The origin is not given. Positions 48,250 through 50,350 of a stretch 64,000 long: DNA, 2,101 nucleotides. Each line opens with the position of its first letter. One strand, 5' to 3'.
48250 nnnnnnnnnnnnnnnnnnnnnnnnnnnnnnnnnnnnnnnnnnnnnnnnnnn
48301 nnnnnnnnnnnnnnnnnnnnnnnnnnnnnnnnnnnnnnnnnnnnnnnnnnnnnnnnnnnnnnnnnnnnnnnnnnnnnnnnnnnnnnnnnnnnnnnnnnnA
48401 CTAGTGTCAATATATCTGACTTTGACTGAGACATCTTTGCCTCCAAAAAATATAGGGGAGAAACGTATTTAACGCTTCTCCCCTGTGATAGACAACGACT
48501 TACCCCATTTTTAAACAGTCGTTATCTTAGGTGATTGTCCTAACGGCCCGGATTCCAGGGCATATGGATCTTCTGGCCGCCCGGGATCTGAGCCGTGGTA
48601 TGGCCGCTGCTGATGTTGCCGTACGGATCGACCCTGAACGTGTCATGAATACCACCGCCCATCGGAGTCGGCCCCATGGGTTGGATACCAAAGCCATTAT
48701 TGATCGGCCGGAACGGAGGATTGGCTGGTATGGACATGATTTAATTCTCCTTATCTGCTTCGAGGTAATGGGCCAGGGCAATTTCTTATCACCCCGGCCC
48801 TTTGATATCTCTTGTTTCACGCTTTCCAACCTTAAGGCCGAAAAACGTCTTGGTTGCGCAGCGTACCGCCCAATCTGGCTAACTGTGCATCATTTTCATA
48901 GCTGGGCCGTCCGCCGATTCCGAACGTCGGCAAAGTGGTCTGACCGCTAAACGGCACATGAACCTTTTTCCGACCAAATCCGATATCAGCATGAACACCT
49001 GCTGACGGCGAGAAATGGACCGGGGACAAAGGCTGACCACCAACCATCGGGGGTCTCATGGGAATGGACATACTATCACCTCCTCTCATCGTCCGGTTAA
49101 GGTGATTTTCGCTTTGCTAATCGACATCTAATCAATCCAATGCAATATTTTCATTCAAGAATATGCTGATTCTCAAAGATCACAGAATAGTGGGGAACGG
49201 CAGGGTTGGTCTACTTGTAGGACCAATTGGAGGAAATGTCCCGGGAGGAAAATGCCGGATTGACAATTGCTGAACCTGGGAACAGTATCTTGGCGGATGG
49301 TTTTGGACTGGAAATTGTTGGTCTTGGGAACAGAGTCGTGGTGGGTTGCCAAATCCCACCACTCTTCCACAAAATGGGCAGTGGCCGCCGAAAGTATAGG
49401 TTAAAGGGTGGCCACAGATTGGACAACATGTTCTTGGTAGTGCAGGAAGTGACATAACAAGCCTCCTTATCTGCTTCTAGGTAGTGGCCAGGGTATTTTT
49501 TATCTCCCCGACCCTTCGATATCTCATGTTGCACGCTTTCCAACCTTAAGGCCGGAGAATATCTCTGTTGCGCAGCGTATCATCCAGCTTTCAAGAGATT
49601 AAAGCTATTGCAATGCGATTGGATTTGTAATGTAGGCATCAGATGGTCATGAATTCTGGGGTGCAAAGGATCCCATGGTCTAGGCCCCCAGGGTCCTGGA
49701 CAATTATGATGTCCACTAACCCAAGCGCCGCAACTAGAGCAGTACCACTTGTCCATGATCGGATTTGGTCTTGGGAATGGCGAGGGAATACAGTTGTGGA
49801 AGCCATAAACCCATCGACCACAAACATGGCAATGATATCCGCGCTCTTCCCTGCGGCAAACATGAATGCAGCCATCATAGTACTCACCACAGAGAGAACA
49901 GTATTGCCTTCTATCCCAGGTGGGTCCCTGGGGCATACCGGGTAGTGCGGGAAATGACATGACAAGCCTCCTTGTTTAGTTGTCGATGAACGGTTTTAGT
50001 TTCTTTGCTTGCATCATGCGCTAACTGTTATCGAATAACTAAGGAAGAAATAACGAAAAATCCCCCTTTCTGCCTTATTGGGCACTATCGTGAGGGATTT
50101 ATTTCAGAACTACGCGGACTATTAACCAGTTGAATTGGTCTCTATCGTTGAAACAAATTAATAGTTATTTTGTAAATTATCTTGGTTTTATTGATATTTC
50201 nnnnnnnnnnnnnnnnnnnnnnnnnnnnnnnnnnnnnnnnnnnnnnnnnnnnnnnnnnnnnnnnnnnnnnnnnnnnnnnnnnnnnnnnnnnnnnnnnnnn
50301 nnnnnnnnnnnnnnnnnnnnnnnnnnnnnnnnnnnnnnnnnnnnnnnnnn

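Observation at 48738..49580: Two copies of a conserved leader element of about 125 nt between the small ORFs, with a structure-preserving substitution in an internal hairpin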

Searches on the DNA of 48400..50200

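Call 6: search_rna_families(source=window, start=48400, end=50200, threshold=evalue, max_evalue=10)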
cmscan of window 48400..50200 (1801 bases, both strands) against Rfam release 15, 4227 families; matches with E-value up to 10: 1.
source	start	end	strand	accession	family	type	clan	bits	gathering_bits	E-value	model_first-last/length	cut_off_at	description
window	49364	49426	-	RF02147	MEG8_3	Gene; lncRNA;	-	13.3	40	2.8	1-66/66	no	Maternally expressed 8 exon 3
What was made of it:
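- On Any curated Rfam RNA family (riboswitch, leader, sRNA): At E up to 10 over 48400-50200, nothing falls within either copy (call 6).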

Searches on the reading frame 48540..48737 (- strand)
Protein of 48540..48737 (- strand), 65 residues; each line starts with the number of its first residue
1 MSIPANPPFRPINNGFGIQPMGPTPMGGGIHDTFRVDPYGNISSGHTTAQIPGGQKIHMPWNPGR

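Call 9: search_protein_families(library=pfam, proteins=[window:48540-48737:-], max_evalue=1)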
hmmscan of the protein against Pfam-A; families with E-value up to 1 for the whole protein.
window:48540-48737:- (65 aa): 0 families

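Call 15: find_encoding_contigs(protein=window:48540-48737:-, flank=10000, max_places=10)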
Protein window:48540-48737:- (65 aa): no gene with exactly this product is on record in the collection.
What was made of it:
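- Tried and rejected: The exact-protein look-up of P1 found nothing (call 15).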

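Call 16: find_homologous_proteins(query=A2, max_evalue=10)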
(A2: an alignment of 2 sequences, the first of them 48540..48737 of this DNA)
Query A2 (2 sequences) (65 aa, profile of the alignment): 30 proteins with E <= 10 among 31 candidates.
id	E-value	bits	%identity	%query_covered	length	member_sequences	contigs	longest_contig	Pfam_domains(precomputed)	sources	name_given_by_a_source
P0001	2.7e-37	145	25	92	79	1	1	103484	-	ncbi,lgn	ncbi:MAG: hypothetical protein V1853_00900 [bacterium]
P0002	2.9e-28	116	75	12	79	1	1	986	-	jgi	-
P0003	4.4e-28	115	100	100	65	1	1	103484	-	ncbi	ncbi:MAG: hypothetical protein V1853_00895 [bacterium]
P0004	1.4e-23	101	35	40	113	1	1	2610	-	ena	-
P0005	2.3e-23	100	-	-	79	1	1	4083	-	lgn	-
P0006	5.3e-22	96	55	17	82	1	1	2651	-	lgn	-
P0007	9.1e-21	92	80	8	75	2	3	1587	-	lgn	-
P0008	1.4e-20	91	-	-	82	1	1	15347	-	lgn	-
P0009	2.4e-20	90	30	69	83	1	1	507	-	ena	-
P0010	2.5e-20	90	40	15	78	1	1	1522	-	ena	-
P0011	2.6e-20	90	50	15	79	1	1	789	-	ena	-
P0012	3.8e-20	90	-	-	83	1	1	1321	-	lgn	-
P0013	4.7e-20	89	56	14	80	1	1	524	-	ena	-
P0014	9.7e-20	88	50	15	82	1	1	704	-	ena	-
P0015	3.1e-19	87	-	-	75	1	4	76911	-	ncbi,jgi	jgi:hypothetical protein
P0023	1.2e-15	75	78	97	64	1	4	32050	-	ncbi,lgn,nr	ncbi:hypothetical protein KKG41_04885 [Patescibacteria group bacterium]|nr:hypothetical protein [Pat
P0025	4.6e-15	73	75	85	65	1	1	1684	-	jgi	jgi:hypothetical protein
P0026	7.6e-14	70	65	85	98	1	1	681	-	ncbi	-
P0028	1.4e-12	66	61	94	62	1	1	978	-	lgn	-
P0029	6.0e-12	64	66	89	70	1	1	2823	-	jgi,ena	-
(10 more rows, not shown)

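Call 19: find_encoding_contigs(protein=P0023, flank=4000, max_places=6)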
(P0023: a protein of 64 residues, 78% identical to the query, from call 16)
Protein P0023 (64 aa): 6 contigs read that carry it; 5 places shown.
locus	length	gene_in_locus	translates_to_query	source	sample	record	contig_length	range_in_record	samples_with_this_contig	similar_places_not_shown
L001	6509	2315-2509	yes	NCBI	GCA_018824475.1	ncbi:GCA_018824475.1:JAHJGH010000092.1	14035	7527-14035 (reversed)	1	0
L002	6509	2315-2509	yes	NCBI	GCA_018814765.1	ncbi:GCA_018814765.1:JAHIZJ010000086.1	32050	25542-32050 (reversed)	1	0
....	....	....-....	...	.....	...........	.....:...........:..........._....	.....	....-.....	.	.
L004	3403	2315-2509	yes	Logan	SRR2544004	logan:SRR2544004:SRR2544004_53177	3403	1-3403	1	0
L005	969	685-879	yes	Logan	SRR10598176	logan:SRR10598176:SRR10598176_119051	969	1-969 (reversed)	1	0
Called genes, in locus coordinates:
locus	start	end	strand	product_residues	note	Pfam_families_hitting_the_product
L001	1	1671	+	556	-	?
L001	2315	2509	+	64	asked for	-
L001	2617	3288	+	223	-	-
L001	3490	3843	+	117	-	-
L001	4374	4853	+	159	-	-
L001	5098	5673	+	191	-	PF01725:Ham1p_like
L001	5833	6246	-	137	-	-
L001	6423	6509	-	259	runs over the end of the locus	-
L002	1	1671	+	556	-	?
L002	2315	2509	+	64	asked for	-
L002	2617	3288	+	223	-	-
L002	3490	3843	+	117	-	-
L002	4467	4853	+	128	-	-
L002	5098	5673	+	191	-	PF01725:Ham1p_like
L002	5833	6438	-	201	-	-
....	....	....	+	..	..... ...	-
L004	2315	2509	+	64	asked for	-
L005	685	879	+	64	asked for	-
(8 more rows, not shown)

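Call 20: find_encoding_contigs(protein=P0015, flank=4000, max_places=6)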
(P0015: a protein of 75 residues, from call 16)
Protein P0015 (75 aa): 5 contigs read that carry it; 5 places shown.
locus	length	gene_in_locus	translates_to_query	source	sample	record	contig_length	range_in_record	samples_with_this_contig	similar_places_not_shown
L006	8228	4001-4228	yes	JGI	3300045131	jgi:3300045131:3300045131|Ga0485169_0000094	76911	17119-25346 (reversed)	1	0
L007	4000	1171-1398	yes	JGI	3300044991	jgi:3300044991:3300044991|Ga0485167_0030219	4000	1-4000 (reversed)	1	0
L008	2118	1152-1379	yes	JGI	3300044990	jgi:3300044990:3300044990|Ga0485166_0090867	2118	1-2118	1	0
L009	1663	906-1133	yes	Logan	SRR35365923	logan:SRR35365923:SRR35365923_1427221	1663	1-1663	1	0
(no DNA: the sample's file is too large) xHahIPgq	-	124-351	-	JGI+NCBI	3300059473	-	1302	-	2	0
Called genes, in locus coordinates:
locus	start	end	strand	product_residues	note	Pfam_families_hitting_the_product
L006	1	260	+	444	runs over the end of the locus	PF01541:GIY-YIG (faint), PF27096:UvrC_M, PF02151:UVR (weak), PF08459:UvrC_RNaseH_dom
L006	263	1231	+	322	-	PF01820:Dala_Dala_lig_N, PF02655:ATP-grasp_3, PF08443:RimK (faint), PF07478:Dala_Dala_lig_C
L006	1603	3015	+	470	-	-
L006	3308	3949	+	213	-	-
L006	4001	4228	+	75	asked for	-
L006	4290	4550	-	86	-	-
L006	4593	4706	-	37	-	-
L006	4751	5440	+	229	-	-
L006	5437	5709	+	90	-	-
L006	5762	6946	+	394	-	PF00082:Peptidase_S8 (faint)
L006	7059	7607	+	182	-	PF06042:NTP_transf_6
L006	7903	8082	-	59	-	-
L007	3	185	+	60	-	?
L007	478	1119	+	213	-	-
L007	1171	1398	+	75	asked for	-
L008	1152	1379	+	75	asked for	-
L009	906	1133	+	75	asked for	-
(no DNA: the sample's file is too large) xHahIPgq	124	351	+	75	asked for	-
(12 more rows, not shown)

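Call 25: find_related_loci(query=A4, collection=metagenome_contigs, flank=2500)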
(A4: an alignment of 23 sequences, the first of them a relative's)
Query A4 (79 aa) in metagenome_contigs; peptide patterns used: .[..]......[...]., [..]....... (x = any residue, [..] = any of these).
600 stretches matched a pattern (row limit reached: there are more); 5 encode a relative of the query (tblastn E <= 1e-3); 5 distinct loci.
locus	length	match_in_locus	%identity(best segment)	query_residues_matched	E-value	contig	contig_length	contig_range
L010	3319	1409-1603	62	5-69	2e-24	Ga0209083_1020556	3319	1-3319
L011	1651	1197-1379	55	12-74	1e-17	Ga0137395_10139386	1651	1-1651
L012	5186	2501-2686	48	5-69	7e-15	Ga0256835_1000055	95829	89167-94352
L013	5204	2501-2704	56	4-71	2e-20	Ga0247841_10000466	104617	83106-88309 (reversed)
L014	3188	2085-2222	46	16-50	3e-7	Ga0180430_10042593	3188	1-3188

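Call 26: find_related_loci(query=A5, collection=genome_contigs, flank=2500)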
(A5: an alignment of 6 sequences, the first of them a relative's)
Query A5 (65 aa) in genome_contigs; peptide patterns used: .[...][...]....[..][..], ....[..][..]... (x = any residue, [..] = any of these).
45 stretches matched a pattern; 8 encode a relative of the query (tblastn E <= 1e-3); 8 distinct loci.
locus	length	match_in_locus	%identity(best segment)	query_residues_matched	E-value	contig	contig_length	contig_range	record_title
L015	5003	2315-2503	78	1-63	3e-27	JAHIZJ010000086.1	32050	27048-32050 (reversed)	MAG: Patescibacteria group bacterium isolate Modern_marine.mb.172 Modern_marine.mb.172_k141_1923248, whole genome shotgu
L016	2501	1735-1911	59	6-63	3e-22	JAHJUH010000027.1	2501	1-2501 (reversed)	MAG: Patescibacteria group bacterium isolate OS_PC_MetaG.mb.97 OS_PC_MetaG.mb.97_k141_88832, whole genome shotgun sequen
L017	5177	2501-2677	53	5-63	1e-19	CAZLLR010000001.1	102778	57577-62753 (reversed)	MAG TPA_asm: uncultured Candidatus Saccharibacteria bacterium isolate SRP216583_co1_142 genome assembly, contig: NODE_62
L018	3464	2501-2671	60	9-62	2e-19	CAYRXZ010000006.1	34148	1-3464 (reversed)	MAG TPA_asm: uncultured Candidatus Saccharibacteria bacterium isolate SRP178699_co1_226 genome assembly, contig: NODE_12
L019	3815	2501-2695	51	1-61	1e-18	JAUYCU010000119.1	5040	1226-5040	MAG: bacterium isolate C20_maxbin.098 C20_k141_648400, whole genome shotgun sequence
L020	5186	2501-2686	55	8-63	2e-16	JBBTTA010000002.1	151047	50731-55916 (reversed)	MAG: Patescibacteria group bacterium isolate H41-bin009_1 H41_bin009_1_000000000002, whole genome shotgun sequence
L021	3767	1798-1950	57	9-59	1e-14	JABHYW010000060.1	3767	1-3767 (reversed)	MAG: Candidatus Komeilibacteria bacterium isolate SI047_bin69 k141_1494239, whole genome shotgun sequence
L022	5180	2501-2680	43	7-63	1e-11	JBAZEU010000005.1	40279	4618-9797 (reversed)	MAG: Candidatus Paceibacterota bacterium isolate SO_2017_LW3_133 NODE_2268_length_40279_cov_3.304617_LW162_2017, whole g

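Call 30: find_encoding_contigs(protein=P0002, flank=3000, max_places=4)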
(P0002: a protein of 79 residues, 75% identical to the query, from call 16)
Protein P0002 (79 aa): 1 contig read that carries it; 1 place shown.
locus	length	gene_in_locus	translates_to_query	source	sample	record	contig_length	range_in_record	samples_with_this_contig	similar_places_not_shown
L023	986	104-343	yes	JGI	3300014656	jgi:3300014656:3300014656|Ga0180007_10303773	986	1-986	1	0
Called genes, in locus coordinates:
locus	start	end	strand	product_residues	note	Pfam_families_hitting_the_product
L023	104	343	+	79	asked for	-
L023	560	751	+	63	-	-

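Call 31: find_encoding_contigs(protein=P0025, flank=3000, max_places=4)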
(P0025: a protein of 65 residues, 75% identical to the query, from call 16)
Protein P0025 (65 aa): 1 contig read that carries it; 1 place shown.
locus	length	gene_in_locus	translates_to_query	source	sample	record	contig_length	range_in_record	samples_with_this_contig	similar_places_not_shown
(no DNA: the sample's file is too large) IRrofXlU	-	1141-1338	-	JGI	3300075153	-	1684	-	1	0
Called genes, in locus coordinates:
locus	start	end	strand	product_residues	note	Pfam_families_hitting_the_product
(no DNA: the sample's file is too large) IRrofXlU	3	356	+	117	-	?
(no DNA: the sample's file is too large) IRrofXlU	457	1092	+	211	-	-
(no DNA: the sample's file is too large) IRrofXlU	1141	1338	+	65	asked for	-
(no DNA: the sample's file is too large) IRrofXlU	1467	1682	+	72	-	?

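Call 32: find_encoding_contigs(protein=P0005, flank=3000, max_places=4)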
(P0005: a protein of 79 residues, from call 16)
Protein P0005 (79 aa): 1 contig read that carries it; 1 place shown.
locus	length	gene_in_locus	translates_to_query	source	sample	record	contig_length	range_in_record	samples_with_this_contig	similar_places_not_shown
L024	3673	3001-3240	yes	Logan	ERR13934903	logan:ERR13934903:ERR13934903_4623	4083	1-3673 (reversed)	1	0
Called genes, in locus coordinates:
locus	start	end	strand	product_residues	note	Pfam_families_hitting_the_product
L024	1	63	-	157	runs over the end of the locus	?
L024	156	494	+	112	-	-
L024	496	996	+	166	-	PF03449:GreA_GreB_N, PF01272:GreA_GreB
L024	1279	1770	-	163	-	-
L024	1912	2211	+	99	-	-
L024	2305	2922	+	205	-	-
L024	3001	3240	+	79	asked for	-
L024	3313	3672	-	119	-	?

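Call 43: find_encoding_contigs(protein=P0008, flank=2500, max_places=3)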
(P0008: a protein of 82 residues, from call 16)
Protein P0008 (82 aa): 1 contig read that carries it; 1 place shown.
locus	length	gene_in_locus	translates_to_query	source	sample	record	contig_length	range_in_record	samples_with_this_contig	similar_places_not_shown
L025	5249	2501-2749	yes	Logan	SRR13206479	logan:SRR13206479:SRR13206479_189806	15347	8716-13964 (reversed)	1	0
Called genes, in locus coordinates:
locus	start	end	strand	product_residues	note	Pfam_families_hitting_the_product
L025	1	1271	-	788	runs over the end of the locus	PF02463:SMC_N, PF13175:AAA_15 (weak), PF13476:AAA_23 (weak), PF13555:AAA_29 (weak), PF13304:AAA_21 (faint), PF13166:AAA_13 (weak)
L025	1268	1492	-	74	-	-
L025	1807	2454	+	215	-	-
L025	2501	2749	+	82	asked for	-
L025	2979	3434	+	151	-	-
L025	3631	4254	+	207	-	-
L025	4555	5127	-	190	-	-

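Call 44: find_encoding_contigs(protein=P0006, flank=2500, max_places=3)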
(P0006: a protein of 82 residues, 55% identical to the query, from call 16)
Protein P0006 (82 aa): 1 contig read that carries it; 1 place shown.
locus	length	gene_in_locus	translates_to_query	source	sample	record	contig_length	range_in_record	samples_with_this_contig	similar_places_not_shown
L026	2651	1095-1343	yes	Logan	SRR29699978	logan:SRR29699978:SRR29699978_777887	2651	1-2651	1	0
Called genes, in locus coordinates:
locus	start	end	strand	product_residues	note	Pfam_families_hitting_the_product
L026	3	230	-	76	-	?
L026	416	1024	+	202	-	-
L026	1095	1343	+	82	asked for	-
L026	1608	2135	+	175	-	PF13302:Acetyltransf_3, PF13420:Acetyltransf_4, PF00583:Acetyltransf_1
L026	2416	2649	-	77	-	?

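Call 45: find_encoding_contigs(protein=P0004, flank=2500, max_places=3)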
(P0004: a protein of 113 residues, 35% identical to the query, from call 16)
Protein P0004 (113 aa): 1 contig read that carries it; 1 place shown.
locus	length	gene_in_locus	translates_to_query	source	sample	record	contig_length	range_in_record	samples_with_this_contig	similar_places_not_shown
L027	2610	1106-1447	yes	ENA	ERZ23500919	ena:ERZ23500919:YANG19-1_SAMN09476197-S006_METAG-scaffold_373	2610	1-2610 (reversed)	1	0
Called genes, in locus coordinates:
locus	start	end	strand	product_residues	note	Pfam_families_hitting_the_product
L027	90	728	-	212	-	PF01381:HTH_3, PF12844:HTH_19, PF13560:HTH_31 (weak), PF02311:AraC_binding (faint), PF07883:Cupin_2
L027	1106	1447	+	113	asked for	-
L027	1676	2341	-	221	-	-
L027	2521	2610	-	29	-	?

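Call 52: search_protein_families(library=ncbifam, proteins=[window:48540-48737:-], max_evalue=0.1)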
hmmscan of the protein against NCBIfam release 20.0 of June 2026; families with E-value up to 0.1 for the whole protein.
window:48540-48737:- (65 aa): 0 families

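Call 53: search_protein_families(library=padloc, proteins=[window:48540-48737:-], max_evalue=0.1)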
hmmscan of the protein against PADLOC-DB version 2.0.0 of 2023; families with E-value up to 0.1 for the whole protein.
window:48540-48737:- (65 aa): 0 families

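Call 62: find_encoding_contigs(protein=P0001, flank=3000, max_places=10)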
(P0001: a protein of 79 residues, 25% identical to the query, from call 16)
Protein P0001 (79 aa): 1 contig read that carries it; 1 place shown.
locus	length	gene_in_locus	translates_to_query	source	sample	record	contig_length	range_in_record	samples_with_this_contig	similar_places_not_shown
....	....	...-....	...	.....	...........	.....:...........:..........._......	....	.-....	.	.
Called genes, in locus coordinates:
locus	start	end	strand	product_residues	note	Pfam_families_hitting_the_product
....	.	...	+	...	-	?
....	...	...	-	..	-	-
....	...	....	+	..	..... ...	-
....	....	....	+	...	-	-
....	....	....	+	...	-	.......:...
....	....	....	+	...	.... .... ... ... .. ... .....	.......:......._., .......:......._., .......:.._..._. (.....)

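Call 64: find_encoding_contigs(protein=P0029, flank=2000, max_places=3)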
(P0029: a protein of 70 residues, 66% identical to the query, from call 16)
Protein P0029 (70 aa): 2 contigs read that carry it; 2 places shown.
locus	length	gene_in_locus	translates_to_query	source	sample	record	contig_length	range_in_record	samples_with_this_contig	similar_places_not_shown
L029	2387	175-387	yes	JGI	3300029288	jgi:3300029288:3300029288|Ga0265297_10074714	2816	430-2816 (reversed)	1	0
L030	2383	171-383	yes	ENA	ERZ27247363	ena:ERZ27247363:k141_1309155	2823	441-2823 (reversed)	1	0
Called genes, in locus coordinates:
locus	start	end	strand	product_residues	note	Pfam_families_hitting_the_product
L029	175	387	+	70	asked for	-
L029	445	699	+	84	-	-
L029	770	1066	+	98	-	-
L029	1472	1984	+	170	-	PF22381:Staph_reg_Sar_Rot (weak), PF01047:MarR (faint), PF12802:MarR_2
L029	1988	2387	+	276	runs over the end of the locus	?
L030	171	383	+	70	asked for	-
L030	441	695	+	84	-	-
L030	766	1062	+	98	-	-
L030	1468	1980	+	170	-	PF22381:Staph_reg_Sar_Rot (weak), PF01047:MarR (faint), PF12802:MarR_2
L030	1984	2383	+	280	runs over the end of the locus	?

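Call 65: find_encoding_contigs(protein=P0028, flank=2000, max_places=3)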
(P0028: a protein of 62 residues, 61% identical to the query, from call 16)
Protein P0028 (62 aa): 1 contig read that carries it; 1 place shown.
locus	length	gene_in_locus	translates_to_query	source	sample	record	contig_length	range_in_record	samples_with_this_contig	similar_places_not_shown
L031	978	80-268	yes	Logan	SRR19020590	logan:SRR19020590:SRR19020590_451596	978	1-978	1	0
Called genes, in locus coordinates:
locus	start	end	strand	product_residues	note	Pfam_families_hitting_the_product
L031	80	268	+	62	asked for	-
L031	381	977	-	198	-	?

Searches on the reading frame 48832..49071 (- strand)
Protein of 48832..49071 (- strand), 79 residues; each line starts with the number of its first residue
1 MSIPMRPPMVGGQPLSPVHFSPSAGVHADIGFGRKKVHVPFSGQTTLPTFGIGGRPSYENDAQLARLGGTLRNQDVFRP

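Call 9: search_protein_families(library=pfam, proteins=[window:48832-49071:-], max_evalue=1)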
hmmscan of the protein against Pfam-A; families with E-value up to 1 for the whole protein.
window:48832-49071:- (79 aa): 0 families

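Call 52: search_protein_families(library=ncbifam, proteins=[window:48832-49071:-], max_evalue=0.1)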
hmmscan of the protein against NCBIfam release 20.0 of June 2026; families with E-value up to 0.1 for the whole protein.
window:48832-49071:- (79 aa): 0 families

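Call 53: search_protein_families(library=padloc, proteins=[window:48832-49071:-], max_evalue=0.1)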
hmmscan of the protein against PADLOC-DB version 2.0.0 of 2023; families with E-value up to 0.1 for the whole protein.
window:48832-49071:- (79 aa): 0 families
